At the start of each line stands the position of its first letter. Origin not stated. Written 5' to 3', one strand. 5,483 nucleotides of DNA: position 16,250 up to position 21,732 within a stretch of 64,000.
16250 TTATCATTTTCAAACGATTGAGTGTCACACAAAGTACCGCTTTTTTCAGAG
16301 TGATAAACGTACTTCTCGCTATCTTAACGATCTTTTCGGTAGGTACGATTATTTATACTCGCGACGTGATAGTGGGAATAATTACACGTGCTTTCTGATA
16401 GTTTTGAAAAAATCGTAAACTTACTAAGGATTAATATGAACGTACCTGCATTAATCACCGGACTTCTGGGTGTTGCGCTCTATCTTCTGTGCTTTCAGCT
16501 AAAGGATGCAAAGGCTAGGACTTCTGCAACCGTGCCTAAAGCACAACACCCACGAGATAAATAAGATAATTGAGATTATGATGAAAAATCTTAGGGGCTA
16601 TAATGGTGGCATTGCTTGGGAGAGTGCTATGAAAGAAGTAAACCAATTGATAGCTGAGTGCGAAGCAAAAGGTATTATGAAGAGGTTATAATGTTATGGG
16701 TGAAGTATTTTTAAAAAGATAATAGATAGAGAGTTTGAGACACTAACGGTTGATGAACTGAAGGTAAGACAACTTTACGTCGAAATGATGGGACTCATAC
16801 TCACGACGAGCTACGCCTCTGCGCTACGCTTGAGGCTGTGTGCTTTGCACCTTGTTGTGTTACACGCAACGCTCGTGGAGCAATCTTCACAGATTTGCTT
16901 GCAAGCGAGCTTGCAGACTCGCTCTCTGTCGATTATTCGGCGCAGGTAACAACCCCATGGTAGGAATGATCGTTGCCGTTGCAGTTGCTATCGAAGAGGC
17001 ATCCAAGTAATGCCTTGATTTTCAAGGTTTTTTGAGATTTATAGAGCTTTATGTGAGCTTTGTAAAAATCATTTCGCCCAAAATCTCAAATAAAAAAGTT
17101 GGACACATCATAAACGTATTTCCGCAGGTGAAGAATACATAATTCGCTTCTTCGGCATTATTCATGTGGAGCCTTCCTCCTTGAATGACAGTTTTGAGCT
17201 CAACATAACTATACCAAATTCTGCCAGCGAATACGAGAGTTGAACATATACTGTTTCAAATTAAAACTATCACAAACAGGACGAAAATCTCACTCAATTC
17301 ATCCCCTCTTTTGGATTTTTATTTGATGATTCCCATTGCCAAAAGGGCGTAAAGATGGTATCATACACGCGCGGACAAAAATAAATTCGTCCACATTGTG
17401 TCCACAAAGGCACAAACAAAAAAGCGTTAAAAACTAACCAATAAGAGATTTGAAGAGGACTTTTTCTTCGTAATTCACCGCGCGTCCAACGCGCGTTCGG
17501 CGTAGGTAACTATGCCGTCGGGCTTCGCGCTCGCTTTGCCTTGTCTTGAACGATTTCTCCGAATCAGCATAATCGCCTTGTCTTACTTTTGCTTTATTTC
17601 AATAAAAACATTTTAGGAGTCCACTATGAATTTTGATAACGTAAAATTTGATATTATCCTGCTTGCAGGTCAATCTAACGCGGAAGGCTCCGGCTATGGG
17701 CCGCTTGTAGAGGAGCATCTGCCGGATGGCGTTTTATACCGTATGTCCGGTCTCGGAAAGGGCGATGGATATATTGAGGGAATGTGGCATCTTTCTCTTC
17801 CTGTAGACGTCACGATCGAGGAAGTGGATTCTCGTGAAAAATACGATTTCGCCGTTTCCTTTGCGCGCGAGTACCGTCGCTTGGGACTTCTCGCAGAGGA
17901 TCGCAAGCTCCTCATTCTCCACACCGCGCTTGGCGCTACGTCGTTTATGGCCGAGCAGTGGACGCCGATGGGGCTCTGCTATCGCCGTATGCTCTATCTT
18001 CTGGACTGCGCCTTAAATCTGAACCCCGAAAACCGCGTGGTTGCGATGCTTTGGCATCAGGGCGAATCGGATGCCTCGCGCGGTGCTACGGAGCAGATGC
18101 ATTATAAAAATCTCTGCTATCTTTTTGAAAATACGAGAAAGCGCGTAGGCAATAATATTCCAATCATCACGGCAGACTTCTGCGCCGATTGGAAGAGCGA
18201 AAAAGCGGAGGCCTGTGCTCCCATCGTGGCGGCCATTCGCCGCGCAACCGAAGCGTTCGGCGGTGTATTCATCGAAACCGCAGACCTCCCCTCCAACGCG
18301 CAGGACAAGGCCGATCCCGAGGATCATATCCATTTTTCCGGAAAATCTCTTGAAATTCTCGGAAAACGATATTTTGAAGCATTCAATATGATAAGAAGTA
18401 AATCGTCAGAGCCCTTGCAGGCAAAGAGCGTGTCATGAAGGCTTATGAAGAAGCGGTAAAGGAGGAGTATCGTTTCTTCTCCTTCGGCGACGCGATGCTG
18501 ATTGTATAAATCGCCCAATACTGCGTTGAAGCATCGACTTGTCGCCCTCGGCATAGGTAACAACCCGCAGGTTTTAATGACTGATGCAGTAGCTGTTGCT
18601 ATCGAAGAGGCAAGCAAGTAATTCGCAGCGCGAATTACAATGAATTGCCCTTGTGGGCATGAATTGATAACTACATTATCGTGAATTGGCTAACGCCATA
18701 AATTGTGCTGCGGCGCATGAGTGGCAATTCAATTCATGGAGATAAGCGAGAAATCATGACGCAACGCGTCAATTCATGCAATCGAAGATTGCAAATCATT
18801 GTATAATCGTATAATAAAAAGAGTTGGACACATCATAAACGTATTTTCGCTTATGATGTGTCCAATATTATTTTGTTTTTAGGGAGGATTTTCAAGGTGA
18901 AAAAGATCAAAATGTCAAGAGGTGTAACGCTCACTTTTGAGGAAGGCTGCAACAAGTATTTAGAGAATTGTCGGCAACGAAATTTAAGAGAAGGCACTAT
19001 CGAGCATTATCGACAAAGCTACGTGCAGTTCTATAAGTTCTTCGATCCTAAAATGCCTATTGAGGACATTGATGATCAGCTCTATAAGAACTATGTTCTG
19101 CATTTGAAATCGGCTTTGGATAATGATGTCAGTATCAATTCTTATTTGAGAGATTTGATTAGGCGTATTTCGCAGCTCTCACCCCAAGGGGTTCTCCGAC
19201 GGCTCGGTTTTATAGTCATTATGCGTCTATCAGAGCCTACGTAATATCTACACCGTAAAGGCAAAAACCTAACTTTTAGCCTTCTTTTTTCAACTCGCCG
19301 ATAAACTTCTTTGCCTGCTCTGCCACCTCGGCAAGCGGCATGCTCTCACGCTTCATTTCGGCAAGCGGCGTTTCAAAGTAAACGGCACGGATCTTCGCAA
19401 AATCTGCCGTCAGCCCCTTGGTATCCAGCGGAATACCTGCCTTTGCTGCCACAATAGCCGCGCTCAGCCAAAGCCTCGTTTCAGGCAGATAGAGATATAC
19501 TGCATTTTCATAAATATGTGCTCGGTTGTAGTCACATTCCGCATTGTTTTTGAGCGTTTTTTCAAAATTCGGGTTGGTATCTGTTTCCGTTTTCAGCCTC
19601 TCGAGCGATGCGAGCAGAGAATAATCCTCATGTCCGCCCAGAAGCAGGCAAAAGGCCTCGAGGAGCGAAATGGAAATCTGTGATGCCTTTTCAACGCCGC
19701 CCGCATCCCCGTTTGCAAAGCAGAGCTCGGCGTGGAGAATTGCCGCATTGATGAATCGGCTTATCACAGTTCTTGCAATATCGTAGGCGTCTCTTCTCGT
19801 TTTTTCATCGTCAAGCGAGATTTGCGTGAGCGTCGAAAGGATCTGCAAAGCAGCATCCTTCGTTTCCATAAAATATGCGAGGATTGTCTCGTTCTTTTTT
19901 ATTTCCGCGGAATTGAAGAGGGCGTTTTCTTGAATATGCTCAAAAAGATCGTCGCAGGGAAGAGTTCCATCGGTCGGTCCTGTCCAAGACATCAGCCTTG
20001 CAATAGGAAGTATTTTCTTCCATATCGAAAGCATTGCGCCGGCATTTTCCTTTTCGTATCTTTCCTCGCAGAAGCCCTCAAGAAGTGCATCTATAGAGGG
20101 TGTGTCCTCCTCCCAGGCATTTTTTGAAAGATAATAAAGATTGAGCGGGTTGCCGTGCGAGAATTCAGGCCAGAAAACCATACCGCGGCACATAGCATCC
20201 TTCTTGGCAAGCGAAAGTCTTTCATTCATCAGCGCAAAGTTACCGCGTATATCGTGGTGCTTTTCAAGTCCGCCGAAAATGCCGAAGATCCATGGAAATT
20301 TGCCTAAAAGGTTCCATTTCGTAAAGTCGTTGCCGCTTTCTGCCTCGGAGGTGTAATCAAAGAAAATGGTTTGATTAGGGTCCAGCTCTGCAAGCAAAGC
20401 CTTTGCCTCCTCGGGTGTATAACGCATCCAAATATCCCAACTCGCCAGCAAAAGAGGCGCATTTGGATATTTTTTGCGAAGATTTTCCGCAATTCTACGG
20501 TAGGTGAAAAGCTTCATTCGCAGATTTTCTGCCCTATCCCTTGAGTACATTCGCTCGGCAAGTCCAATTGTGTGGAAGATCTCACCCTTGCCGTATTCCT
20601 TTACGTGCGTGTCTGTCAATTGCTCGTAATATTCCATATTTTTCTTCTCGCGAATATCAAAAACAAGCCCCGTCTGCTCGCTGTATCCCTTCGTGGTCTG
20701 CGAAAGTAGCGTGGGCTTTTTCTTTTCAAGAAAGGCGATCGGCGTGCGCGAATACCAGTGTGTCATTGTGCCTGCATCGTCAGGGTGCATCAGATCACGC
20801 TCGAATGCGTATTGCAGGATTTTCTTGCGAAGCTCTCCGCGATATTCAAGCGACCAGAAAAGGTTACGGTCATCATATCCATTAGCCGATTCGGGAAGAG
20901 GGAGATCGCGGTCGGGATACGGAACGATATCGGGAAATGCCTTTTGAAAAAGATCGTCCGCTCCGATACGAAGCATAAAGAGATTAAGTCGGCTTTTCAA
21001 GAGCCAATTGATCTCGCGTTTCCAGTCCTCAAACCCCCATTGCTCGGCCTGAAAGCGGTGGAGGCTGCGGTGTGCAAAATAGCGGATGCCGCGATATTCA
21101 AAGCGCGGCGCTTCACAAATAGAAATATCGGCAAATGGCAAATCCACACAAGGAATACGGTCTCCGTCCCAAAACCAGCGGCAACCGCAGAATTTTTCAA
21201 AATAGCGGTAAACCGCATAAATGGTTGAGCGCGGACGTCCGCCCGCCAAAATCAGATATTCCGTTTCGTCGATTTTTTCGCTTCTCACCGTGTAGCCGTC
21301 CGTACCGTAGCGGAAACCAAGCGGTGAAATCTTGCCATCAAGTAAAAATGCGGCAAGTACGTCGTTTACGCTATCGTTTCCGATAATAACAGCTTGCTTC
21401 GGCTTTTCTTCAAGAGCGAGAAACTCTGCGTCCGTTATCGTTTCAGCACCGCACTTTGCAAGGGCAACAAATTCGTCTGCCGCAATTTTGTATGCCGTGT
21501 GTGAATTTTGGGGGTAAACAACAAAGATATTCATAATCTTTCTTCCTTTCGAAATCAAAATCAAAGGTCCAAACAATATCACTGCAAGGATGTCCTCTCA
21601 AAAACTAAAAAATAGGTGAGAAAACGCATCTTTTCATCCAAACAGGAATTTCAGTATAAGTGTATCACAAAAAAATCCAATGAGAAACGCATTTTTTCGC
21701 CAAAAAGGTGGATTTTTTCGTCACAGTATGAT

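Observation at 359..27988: Hairpin-delimited array of CAZyme cassettes, four hairpins followed by truncated recombinase gene starts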

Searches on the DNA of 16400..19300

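Call 87: search_rna_families(source=window, start=16400, end=19300, threshold=evalue, max_evalue=1)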
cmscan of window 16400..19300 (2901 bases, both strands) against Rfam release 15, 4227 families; matches with E-value up to 1: 2.
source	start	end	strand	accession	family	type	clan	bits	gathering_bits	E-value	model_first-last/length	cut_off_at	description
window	18816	18873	-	RF04134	MIR7504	Gene; miRNA;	-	23.6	83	0.53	1-124/124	no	MIR7504 microRNA precursor family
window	18825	18864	+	RF04195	MIR6217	Gene; miRNA;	-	18.3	110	0.57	1-228/228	no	MIR6217 microRNA precursor family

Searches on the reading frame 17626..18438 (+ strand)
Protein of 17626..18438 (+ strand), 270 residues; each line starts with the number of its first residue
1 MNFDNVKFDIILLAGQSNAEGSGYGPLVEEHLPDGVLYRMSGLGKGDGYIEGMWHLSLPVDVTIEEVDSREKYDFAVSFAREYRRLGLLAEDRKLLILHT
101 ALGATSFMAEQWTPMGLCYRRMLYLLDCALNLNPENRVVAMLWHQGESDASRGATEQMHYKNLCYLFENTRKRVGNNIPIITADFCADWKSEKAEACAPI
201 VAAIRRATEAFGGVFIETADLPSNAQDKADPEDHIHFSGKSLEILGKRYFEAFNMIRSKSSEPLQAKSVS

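Call 13: search_protein_families(library=pfam, proteins=[window:17626-18438:+])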
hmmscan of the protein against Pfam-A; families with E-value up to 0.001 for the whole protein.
window:17626-18438:+ (270 aa): 1 family
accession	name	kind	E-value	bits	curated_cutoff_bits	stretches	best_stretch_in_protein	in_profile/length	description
PF03629.24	SASA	-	1.2e-23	84.3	24.8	1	7-253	1-224/226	Carbohydrate esterase, sialic acid-specific acetylesterase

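Call 70: find_encoding_contigs(protein=window:17626-18438:+, flank=10000, max_places=6)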
Protein window:17626-18438:+ (270 aa): no gene with exactly this product is on record in the collection.

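Call 110: find_homologous_proteins(query=window:17626-18435:+, max_evalue=1e-40)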
Query window:17626-18435:+ (270 aa): 73 proteins with E <= 1e-40 among 2233 candidates.
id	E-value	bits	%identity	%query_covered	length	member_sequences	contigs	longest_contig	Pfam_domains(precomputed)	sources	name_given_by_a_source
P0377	1.7e-165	567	97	94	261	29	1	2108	PF03629.25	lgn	-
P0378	7.5e-131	453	77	96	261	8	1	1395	PF03629.25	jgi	jgi:hypothetical protein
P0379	3.7e-119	415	70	96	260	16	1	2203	PF03629.25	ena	-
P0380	6.6e-118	411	70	96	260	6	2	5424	PF03629.25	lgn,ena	-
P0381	2.2e-117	409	70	95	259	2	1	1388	PF03629.25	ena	-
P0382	1.8e-115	403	67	96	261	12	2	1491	PF03629.25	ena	-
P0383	4.7e-112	392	68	96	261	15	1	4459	PF03629.25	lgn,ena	-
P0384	2.3e-99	350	63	95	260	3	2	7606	PF03629.25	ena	-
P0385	4.2e-98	346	62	95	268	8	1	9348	PF03629.25,PF13472.13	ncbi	-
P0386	8.7e-98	345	63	95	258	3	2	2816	PF03629.25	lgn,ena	-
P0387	2.0e-97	344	62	95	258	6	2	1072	PF03629.25,PF13472.13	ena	-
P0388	3.5e-97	343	63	95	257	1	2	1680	PF03629.25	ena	-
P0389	3.1e-96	340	63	95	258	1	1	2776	PF03629.25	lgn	-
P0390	1.3e-94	334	62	95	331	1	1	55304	PF03629.25,PF13472.13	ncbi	-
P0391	2.9e-88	314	58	95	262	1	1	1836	PF03629.25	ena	-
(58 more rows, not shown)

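Call 111: find_encoding_contigs(protein=P0377, flank=5000, max_places=3)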
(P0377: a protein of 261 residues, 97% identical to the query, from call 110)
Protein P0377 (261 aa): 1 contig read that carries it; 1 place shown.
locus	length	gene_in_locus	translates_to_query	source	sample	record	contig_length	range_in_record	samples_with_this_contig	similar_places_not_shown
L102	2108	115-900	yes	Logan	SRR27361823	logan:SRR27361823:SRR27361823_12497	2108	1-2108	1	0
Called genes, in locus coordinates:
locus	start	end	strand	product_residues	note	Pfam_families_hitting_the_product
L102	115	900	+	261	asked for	PF03629:SASA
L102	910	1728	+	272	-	PF21302:Zn_ribbon_RlmA, PF13847:Methyltransf_31, PF08241:Methyltransf_11, PF13649:Methyltransf_25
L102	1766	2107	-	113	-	?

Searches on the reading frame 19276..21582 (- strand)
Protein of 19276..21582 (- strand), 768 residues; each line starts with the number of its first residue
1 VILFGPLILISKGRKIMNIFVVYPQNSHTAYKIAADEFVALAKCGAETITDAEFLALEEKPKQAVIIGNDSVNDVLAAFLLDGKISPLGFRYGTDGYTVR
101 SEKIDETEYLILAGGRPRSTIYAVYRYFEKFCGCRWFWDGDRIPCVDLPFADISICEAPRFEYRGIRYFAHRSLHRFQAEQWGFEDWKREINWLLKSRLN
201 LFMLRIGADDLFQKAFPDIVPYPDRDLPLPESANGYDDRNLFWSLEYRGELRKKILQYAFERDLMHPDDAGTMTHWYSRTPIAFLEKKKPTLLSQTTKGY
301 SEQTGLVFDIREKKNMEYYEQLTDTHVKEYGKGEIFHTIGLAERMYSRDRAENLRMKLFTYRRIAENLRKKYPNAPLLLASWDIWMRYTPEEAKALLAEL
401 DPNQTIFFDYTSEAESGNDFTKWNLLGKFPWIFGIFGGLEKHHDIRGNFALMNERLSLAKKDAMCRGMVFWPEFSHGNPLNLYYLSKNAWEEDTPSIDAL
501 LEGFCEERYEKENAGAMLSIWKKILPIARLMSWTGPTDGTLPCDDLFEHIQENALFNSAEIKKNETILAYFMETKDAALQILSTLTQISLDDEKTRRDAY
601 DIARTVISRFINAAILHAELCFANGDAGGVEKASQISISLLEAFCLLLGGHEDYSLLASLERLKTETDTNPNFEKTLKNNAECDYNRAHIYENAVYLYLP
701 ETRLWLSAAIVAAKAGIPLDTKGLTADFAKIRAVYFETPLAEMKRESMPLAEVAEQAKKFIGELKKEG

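Call 13: search_protein_families(library=pfam, proteins=[window:19276-21582:-])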
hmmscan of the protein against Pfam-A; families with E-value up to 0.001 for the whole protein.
window:19276-21582:- (768 aa): 1 family
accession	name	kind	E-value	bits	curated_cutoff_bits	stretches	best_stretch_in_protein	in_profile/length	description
PF05089.18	NAGLU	-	1.1e-11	44.8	25.5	1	315-491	158-335/336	Alpha-N-acetylglucosaminidase (NAGLU) tim-barrel domain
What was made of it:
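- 19276..22537 (.): NAGLU-family glycosidase (- strand) and AraC regulator (+ strand). Call 13.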

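Call 73: find_related_loci(query=window:19276-21582:-, collection=metagenome_contigs, flank=10000)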
Query window:19276-21582:- (768 aa) in metagenome_contigs; peptide patterns used: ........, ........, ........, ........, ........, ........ (x = any residue, [..] = any of these).
30 stretches matched a pattern; 2 encode a relative of the query (tblastn E <= 1e-3); 2 distinct loci.
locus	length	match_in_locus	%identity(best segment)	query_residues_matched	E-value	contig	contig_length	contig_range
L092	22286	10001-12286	37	8-744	7e-156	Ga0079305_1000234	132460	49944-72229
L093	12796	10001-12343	36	13-767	2e-154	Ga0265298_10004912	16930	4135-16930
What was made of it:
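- Tried and rejected: A metagenome scan with NAGLU found only 36-37% relatives (call 73).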
